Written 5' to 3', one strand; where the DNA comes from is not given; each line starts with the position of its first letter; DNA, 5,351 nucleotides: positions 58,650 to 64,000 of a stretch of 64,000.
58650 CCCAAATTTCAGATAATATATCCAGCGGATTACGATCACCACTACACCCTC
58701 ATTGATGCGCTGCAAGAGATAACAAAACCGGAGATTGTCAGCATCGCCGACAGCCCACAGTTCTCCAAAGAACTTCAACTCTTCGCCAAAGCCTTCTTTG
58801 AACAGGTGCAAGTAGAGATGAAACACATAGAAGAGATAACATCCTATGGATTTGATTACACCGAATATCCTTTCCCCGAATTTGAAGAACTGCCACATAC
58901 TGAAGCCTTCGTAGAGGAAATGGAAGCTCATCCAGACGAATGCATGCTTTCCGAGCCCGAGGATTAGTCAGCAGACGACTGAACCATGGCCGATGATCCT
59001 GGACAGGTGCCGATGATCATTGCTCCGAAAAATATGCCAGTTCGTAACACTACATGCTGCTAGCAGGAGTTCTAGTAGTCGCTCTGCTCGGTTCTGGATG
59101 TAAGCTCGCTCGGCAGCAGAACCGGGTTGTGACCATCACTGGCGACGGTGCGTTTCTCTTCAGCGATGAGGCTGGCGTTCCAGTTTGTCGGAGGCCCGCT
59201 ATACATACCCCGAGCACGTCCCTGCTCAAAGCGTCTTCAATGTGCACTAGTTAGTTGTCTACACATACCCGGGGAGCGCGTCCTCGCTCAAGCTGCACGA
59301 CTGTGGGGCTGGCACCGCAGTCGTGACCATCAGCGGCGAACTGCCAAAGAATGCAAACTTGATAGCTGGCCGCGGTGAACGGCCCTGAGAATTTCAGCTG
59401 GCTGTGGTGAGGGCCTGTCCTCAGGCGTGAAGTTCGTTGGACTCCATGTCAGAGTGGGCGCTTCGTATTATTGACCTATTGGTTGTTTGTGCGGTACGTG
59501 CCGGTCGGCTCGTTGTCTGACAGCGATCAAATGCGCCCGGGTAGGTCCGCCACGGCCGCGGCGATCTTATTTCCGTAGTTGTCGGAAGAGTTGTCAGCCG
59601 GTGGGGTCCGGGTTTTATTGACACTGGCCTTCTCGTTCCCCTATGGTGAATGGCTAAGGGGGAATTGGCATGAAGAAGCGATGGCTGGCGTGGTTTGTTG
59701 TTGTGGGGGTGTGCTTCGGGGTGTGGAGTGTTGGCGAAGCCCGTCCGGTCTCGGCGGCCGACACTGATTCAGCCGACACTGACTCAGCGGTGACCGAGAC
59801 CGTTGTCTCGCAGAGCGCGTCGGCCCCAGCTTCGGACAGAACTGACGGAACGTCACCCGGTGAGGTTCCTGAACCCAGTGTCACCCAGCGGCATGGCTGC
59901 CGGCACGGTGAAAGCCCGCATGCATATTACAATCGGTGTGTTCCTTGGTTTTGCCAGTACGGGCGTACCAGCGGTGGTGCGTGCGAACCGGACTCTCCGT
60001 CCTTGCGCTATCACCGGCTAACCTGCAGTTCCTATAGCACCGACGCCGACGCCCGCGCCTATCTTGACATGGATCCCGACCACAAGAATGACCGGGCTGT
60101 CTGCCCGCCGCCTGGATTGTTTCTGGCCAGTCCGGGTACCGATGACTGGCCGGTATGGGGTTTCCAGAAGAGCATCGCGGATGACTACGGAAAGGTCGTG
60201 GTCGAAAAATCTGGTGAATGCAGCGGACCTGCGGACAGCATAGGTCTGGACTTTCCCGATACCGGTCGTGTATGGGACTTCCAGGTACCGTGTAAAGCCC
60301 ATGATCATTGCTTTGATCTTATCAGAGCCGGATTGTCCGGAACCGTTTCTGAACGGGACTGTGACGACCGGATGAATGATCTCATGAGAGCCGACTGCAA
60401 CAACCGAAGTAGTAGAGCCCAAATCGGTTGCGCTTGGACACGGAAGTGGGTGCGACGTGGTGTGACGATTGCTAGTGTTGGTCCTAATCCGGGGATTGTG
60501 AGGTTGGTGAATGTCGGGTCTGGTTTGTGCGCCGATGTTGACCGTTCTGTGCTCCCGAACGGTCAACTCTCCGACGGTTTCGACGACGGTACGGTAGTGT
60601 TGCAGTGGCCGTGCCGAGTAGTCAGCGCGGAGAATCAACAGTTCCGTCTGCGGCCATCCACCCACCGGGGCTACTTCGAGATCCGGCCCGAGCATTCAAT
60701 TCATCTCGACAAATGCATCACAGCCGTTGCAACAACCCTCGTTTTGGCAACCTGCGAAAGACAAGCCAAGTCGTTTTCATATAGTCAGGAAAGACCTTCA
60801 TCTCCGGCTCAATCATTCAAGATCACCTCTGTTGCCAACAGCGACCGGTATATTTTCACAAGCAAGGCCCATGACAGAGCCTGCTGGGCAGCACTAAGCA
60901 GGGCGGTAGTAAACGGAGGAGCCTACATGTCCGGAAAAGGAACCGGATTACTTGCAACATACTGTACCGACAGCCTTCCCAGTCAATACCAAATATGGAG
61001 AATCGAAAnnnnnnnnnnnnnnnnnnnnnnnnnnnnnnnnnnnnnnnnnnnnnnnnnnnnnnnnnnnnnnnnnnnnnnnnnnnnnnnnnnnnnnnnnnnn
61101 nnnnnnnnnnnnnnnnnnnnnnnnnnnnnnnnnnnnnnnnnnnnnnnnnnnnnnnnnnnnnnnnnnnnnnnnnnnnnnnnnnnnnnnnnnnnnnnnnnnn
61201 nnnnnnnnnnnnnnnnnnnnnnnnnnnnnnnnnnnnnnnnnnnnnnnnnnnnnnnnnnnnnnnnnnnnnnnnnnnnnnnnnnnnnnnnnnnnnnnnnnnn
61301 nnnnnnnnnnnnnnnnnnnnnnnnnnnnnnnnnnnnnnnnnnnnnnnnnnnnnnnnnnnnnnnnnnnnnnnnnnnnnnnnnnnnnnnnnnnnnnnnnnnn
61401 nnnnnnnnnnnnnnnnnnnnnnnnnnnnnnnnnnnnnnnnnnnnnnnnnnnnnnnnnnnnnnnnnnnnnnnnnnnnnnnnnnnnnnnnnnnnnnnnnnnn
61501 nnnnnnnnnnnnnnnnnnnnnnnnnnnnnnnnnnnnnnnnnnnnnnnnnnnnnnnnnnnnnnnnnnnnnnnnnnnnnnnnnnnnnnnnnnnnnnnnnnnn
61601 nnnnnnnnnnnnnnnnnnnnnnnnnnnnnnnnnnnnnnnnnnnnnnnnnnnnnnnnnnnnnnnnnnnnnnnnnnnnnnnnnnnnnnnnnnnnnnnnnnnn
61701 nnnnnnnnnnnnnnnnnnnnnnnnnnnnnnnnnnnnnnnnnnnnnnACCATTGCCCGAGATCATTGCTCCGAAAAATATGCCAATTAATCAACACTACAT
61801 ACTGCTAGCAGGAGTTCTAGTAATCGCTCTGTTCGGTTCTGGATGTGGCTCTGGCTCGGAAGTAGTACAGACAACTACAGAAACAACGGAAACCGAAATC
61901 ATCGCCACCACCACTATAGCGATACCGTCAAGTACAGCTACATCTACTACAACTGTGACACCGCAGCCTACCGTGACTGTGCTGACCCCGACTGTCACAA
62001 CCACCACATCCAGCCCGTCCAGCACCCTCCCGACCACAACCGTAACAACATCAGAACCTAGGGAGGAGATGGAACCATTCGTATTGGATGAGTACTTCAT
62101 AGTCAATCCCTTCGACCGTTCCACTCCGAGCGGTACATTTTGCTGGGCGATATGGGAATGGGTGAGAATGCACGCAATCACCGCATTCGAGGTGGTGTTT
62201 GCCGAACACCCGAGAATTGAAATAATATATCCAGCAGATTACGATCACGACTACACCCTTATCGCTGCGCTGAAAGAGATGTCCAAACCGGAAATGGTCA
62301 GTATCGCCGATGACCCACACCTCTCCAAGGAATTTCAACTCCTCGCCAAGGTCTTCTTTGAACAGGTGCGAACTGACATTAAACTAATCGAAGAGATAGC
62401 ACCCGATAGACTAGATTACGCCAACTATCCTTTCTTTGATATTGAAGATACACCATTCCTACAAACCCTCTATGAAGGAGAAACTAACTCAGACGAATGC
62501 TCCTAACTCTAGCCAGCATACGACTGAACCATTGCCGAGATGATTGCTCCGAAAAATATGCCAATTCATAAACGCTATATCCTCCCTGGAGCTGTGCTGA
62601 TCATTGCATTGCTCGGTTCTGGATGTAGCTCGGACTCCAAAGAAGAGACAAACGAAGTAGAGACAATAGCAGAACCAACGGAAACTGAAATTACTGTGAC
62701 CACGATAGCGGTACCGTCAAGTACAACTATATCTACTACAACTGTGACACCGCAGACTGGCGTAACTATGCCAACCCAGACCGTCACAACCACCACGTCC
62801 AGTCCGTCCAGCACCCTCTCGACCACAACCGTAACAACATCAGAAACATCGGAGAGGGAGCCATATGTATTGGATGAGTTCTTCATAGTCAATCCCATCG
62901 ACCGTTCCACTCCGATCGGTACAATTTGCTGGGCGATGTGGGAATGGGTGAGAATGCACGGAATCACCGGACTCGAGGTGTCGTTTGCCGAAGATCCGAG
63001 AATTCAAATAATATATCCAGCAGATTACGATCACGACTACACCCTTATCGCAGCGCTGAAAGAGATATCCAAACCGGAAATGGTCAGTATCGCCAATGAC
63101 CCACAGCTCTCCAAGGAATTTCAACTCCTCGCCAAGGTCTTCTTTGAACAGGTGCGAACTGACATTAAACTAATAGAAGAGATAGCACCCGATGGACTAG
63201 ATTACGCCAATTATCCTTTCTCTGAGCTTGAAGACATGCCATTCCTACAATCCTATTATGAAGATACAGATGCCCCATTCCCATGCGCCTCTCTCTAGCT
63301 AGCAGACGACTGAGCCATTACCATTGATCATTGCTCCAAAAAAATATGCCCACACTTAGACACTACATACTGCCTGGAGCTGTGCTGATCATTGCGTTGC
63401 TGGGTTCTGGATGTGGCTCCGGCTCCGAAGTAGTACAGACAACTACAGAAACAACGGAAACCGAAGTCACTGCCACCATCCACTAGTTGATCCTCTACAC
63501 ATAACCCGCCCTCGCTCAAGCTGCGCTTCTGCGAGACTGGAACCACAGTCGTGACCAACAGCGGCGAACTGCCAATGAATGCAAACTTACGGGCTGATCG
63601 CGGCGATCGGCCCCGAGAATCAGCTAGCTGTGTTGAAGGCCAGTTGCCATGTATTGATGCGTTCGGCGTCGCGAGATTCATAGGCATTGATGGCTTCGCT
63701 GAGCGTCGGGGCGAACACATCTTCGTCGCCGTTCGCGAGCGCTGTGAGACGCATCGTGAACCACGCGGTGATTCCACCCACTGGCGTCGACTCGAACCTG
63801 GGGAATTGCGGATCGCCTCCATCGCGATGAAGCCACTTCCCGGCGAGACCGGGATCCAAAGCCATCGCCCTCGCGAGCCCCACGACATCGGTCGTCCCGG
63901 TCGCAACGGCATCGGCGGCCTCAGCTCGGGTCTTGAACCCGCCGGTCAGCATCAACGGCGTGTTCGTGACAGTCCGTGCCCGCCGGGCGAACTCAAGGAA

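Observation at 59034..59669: Mosaic of decayed fragments between arrays B and C: truncated lipoprotein :: TPP-gene 3' end :: empty-site spacer :: OYE 3' end :: acyltransferase 3' end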

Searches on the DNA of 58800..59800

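Call 53: search_rna_families(source=window, start=58800, end=59800, threshold=evalue, max_evalue=1)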
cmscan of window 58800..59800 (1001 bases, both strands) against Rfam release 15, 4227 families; matches with E-value up to 1: 0.
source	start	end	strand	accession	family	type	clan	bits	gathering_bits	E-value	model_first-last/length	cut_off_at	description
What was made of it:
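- Tried and rejected: There is no Rfam hit at E up to 1 (call 53).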

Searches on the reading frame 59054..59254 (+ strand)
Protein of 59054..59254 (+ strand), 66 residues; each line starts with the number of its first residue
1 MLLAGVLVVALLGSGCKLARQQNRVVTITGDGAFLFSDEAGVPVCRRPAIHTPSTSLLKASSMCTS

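Call 56: find_encoding_contigs(protein=window:59054-59254:+, flank=10000, max_places=6)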
Protein window:59054-59254:+ (66 aa): no gene with exactly this product is on record in the collection.

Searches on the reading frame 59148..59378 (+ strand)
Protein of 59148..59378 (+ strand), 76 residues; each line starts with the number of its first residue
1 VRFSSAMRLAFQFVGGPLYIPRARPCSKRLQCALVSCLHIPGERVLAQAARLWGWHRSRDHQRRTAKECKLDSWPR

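Call 55: find_encoding_contigs(protein=window:59148-59378:+, flank=10000, max_places=6)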
Protein window:59148-59378:+ (76 aa): no gene with exactly this product is on record in the collection.

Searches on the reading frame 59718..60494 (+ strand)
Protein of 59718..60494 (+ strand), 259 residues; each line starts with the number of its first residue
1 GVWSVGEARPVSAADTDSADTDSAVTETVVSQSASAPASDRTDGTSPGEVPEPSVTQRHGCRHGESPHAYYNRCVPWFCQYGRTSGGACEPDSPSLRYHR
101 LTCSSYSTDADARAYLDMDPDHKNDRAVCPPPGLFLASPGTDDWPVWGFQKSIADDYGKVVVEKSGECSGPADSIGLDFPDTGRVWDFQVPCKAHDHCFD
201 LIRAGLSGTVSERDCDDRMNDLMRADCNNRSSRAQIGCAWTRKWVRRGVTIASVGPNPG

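Call 24: search_protein_families(library=pfam, proteins=[window:59718-60494:+], max_evalue=10)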
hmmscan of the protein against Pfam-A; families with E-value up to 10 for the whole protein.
seq(259 aa): 1 family
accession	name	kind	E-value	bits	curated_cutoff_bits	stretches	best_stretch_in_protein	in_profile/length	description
PF09056.16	Phospholip_A2_3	-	0.059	14.4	29.4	1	179-243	35-100/110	Prokaryotic phospholipase A2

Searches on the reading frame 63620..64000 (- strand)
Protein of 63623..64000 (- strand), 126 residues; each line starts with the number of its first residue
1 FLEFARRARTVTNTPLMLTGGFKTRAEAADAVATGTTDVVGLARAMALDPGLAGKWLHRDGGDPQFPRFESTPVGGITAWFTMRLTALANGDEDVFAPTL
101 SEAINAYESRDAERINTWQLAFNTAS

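Call 5: search_protein_families(library=pfam, proteins=[window:63620-63955:-], max_evalue=0.01)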
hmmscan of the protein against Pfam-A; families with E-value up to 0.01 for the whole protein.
window:63620-63955:- (111 aa): 0 families

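Call 31: find_related_loci(query=window:63623-64000:-, collection=metagenome_contigs, flank=10000)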
Query seq(126 aa) (126 aa) in metagenome_contigs; peptide patterns used: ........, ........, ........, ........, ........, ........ (x = any residue, [..] = any of these).
416 stretches matched a pattern; 38 encode a relative of the query (tblastn E <= 1e-3); 38 distinct loci.
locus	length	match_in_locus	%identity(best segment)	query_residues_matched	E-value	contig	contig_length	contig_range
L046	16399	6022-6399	80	1-126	3e-64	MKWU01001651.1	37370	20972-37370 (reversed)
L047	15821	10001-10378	76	1-126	5e-62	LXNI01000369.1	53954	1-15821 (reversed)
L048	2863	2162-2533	70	1-124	5e-56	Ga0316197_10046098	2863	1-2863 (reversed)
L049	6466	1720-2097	68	1-126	5e-55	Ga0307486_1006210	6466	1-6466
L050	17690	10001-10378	75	1-126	6e-55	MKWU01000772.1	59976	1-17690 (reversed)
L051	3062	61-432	69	1-124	3e-54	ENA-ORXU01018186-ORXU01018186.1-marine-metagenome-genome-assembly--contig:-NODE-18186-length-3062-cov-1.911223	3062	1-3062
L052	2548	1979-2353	66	1-125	2e-51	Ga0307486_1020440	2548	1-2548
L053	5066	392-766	64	1-125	1e-50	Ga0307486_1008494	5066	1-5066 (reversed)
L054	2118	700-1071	66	1-124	2e-51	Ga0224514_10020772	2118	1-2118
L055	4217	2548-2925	63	1-126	2e-50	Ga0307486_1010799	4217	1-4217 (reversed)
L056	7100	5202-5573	68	1-124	5e-50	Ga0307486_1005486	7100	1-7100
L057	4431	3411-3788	63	1-126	6e-50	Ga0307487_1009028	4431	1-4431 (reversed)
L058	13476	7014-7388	62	1-125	3e-48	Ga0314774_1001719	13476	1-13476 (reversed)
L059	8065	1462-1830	60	1-123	1e-46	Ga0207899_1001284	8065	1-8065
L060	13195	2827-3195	60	1-123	1e-46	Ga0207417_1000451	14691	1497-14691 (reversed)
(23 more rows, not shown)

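Call 41: find_homologous_proteins(query=window:63623-64000:-, max_evalue=1e-20)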
Query seq(126 aa) (126 aa): 108 proteins with E <= 1e-20 among 162 candidates.
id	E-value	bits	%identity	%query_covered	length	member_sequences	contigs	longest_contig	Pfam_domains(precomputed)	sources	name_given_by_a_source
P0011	4.9e-55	202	75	100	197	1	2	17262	PF00724.27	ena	-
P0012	6.0e-54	199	74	98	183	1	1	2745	PF00724.27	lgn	-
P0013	8.0e-54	199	74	100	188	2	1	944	PF00724.27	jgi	jgi:hypothetical protein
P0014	1.3e-51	191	73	98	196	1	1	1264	PF00724.27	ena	-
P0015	3.2e-51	190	73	98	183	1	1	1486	PF00724.27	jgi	jgi:hypothetical protein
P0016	7.4e-50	186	71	98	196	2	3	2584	PF00724.27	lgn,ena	-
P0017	2.4e-49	184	71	100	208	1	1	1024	PF00724.27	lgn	-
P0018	4.4e-49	183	72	97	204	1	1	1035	-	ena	-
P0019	6.0e-47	176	67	98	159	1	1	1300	PF00724.27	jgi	jgi:hypothetical protein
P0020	1.2e-45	172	64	98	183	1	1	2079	PF00724.27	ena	-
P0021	3.7e-44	167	72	87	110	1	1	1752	-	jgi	-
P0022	1.2e-43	166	63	100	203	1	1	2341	PF00724.27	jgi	jgi:2,4-dienoyl-CoA reductase-like NADH-dependent reductase (Old Yellow Enzyme family)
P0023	1.7e-43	165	74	86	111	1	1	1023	-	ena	-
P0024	2.0e-42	162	63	97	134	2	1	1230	-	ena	-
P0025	8.8e-42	160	60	98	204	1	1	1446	PF00724.27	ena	-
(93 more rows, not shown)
